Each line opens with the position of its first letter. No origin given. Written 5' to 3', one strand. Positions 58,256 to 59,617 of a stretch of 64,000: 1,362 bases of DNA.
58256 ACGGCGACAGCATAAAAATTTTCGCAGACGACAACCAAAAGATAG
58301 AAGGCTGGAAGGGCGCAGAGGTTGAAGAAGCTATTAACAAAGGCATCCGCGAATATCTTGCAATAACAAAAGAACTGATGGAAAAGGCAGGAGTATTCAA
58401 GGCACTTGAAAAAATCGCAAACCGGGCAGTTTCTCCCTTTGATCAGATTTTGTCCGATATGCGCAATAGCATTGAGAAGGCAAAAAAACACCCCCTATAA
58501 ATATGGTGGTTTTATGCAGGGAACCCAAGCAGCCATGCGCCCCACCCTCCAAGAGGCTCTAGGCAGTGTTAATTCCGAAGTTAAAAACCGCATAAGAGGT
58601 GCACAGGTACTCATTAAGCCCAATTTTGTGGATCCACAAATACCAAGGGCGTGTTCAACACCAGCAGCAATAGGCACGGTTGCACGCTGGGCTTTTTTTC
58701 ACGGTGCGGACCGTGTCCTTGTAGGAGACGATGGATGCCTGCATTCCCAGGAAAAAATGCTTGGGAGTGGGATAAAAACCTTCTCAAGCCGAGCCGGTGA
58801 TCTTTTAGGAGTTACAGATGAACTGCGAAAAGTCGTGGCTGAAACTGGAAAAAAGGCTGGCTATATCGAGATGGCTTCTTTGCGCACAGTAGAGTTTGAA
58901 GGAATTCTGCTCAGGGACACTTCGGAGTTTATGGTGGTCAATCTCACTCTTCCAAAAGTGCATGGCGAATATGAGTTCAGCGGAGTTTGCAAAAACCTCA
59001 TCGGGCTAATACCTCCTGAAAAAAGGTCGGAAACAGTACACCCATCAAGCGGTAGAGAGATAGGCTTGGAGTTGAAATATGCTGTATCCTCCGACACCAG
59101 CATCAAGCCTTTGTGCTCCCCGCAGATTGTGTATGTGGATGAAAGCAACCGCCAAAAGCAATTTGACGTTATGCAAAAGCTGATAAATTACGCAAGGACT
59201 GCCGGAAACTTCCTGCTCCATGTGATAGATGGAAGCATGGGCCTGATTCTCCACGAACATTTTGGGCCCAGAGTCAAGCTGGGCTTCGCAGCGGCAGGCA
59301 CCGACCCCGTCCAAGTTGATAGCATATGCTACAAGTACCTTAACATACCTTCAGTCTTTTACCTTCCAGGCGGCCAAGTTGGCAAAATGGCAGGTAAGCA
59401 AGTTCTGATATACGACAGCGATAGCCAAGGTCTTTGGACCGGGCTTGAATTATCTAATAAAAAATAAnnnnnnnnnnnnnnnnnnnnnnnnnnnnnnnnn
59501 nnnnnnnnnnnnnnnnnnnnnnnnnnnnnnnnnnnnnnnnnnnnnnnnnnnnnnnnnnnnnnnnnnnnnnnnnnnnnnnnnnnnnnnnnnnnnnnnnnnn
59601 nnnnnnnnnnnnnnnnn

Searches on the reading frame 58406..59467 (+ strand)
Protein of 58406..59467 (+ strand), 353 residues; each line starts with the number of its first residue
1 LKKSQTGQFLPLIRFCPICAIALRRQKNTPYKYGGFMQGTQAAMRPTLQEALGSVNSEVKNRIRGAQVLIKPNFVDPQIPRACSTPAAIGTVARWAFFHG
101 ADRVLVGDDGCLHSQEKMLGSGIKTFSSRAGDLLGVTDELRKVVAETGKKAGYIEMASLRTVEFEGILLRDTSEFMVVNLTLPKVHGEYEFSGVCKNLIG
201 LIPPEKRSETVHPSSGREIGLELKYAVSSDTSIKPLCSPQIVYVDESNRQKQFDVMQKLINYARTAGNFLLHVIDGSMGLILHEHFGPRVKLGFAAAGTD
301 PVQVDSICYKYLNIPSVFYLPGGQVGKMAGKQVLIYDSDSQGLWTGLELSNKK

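Call 37: search_protein_families(library=pfam, proteins=[window:58406-59467:+], max_evalue=0.001)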
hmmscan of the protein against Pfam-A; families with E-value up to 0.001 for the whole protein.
window:58406-59467:+ (353 aa): 1 family
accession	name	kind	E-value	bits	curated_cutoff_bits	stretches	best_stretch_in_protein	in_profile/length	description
PF04015.17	DUF362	-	8.4e-18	65.6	24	1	68-309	1-199/200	Domain of unknown function (DUF362)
